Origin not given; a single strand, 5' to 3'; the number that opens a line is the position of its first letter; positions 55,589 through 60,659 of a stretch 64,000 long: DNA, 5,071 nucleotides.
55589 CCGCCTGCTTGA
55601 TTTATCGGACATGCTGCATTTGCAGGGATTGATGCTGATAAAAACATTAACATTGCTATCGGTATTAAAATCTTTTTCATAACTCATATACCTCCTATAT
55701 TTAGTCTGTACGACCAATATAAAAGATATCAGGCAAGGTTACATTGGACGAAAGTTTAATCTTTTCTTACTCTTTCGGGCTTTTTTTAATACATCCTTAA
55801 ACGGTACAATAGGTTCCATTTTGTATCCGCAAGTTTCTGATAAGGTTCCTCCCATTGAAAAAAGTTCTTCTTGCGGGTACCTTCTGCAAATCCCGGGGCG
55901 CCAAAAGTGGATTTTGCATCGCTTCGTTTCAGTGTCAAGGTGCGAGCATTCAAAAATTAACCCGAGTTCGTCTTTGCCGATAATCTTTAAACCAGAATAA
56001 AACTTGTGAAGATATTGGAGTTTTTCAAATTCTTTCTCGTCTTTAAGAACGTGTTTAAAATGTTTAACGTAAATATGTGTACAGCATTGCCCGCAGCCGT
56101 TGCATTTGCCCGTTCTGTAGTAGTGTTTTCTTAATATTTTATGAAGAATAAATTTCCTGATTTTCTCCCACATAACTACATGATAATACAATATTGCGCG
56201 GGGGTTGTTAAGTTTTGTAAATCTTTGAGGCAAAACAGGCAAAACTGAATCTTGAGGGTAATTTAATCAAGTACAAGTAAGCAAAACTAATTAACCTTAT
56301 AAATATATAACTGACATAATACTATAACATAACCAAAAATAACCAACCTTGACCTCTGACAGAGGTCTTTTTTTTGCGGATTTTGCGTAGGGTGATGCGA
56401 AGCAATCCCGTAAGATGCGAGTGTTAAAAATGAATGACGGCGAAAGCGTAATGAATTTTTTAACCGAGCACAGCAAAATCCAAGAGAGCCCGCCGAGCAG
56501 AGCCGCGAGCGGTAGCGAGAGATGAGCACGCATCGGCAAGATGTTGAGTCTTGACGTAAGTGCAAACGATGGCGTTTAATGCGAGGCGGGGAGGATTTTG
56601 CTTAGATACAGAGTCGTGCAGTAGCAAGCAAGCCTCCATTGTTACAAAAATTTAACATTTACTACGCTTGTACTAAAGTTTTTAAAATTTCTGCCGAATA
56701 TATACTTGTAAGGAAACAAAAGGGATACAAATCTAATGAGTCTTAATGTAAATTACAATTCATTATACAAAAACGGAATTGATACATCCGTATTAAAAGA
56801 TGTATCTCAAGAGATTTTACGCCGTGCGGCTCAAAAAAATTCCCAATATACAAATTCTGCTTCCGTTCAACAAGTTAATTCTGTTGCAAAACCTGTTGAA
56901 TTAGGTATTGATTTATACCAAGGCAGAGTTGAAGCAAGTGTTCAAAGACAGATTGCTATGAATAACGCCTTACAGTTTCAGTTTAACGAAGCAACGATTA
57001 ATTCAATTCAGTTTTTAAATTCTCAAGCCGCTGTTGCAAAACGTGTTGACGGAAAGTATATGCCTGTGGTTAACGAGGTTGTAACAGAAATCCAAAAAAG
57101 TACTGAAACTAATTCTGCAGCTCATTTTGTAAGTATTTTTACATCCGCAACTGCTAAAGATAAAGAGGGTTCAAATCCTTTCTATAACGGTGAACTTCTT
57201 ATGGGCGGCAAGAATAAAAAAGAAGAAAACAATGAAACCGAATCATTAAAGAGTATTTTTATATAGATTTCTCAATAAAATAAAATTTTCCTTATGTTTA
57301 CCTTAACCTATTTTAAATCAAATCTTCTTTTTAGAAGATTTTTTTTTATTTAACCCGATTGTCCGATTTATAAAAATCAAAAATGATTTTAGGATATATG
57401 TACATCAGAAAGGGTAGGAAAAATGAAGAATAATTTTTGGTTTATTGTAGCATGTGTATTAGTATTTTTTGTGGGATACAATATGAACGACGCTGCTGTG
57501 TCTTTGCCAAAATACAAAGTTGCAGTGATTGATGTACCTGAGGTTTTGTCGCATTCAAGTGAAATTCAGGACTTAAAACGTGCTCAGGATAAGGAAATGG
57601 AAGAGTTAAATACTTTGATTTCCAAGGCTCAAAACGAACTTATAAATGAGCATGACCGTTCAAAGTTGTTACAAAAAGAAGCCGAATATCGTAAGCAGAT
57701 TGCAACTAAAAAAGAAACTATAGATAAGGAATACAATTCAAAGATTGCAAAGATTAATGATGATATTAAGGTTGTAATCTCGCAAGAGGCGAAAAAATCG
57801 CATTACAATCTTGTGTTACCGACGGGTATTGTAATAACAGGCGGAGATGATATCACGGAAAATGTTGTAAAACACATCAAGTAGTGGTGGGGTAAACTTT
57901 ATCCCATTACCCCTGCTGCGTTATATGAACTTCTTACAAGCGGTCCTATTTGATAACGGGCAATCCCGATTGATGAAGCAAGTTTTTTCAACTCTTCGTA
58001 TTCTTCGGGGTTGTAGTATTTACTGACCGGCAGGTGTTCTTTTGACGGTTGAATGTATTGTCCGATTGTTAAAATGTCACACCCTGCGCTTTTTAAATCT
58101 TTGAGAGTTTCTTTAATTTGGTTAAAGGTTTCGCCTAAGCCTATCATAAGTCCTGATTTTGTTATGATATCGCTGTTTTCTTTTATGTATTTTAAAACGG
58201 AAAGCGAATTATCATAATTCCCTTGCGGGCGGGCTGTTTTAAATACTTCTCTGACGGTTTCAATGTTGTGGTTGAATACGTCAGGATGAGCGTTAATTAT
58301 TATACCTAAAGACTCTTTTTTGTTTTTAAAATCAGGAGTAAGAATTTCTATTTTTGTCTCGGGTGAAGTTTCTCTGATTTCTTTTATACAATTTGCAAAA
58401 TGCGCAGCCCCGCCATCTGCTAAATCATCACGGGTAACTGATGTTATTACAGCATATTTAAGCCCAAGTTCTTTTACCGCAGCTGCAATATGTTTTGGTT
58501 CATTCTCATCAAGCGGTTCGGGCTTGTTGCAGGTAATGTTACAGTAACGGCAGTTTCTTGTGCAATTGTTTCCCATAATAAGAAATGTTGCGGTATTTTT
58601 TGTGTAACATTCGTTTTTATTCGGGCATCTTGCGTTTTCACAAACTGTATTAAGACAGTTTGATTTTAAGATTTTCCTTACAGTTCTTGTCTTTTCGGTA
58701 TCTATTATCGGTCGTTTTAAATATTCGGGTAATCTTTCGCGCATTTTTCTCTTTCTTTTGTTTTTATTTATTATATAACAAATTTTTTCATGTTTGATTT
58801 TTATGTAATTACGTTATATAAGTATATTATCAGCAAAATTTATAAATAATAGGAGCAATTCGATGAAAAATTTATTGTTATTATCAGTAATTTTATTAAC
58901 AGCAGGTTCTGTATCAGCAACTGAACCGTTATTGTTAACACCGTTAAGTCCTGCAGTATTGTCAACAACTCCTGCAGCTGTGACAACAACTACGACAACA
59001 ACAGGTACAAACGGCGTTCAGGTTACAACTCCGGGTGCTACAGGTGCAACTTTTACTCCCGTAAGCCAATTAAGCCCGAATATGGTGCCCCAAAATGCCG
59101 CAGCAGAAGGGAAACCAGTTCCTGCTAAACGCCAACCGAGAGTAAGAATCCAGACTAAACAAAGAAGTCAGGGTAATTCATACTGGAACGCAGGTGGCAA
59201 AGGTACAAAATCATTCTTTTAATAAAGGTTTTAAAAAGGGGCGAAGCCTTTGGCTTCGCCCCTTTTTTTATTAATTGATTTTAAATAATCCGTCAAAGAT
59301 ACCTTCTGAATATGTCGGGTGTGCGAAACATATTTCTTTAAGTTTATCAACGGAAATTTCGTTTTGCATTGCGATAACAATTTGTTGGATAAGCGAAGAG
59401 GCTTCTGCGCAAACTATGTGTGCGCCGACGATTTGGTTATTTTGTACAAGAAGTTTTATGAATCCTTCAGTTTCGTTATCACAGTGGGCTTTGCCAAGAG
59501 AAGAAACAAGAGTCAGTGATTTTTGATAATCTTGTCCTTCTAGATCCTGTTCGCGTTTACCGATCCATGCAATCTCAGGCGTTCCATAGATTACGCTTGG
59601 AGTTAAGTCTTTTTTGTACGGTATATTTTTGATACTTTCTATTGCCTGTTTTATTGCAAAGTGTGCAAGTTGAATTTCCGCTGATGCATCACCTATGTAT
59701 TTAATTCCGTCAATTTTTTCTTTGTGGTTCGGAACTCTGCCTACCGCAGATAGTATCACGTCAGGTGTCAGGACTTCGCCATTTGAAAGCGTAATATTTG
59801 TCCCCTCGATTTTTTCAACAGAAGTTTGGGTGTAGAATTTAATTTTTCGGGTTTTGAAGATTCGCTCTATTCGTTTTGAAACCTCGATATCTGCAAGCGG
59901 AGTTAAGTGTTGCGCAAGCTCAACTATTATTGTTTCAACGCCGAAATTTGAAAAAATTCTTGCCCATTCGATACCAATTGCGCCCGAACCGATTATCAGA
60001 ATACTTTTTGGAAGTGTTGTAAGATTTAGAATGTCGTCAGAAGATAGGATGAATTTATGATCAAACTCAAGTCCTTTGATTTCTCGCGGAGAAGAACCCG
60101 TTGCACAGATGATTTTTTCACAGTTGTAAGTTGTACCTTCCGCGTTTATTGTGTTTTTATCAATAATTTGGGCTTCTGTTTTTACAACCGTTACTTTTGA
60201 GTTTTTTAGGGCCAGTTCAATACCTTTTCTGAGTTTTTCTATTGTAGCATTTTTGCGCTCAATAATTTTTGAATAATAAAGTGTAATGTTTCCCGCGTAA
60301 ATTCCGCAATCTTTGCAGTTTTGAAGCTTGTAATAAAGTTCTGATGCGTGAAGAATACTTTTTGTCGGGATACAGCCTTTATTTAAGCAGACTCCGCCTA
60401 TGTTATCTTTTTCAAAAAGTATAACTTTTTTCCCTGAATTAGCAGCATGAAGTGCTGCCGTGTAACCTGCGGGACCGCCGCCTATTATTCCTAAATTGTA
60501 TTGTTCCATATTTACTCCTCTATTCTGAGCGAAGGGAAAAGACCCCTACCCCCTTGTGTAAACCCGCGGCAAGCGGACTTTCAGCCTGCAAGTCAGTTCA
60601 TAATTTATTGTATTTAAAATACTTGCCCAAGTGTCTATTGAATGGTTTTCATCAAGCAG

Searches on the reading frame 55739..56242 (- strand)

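Call 73: search_protein_families(library=pfam, proteins=[window:55739-56242:-], max_evalue=0.00001)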
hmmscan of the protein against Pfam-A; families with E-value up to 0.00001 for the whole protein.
window:55739-56242:- (167 aa): 1 family
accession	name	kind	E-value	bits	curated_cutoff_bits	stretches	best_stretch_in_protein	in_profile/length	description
PF03692.20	CxxCxxCC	-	2.4e-10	41.4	23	1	46-138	1-84/85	Putative zinc- or iron-chelating domain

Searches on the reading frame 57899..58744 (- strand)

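Call 73: search_protein_families(library=pfam, proteins=[window:57899-58744:-], max_evalue=0.00001)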
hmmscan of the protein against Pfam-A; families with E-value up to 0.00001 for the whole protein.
window:57899-58744:- (281 aa): 2 families
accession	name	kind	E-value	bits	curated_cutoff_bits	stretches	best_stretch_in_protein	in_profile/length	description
PF04055.27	Radical_SAM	-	9.1e-23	81.7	29.5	1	56-217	2-166/166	Radical SAM superfamily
PF16881.10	LIAS_N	-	8.5e-06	26.6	27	0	2-40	58-96/96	N-terminal domain of lipoyl synthase of Radical_SAM family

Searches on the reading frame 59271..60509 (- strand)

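Call 73: search_protein_families(library=pfam, proteins=[window:59271-60509:-], max_evalue=0.00001)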
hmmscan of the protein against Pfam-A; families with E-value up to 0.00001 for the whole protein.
window:59271-60509:- (412 aa): 9 families
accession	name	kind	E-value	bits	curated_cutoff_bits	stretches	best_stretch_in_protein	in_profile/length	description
PF07992.20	Pyr_redox_2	-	2.4e-52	178.6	26.1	1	6-270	3-250/291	Pyridine nucleotide-disulphide oxidoreductase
PF02852.28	Pyr_redox_dim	-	1.4e-24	86.9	25.3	1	303-404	1-106/110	Pyridine nucleotide-disulphide oxidoreductase, dimerisation domain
PF00070.33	Pyr_redox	-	5.9e-20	72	22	1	170-238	2-70/82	Pyridine nucleotide-disulphide oxidoreductase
PF13738.12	Pyr_redox_3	-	6.8e-09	35.8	30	0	8-39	2-34/305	Pyridine nucleotide-disulphide oxidoreductase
PF01134.28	GIDA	-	1.1e-07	31.7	22.1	0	8-139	4-150/391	Glucose inhibited division protein A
PF12831.13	FAD_oxidored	-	2.1e-07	31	27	1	8-45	4-42/416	FAD dependent oxidoreductase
PF13450.12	NAD_binding_8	-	5e-07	30.3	21.9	0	8-41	1-35/68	NAD(P)-binding Rossmann-like domain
PF03486.20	HI0933_like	-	1.2e-06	28.6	50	0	8-36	5-33/244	HI0933-like protein Rossmann domain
PF01266.30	DAO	-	5.5e-06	26.6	27.9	0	8-38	4-35/353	FAD dependent oxidoreductase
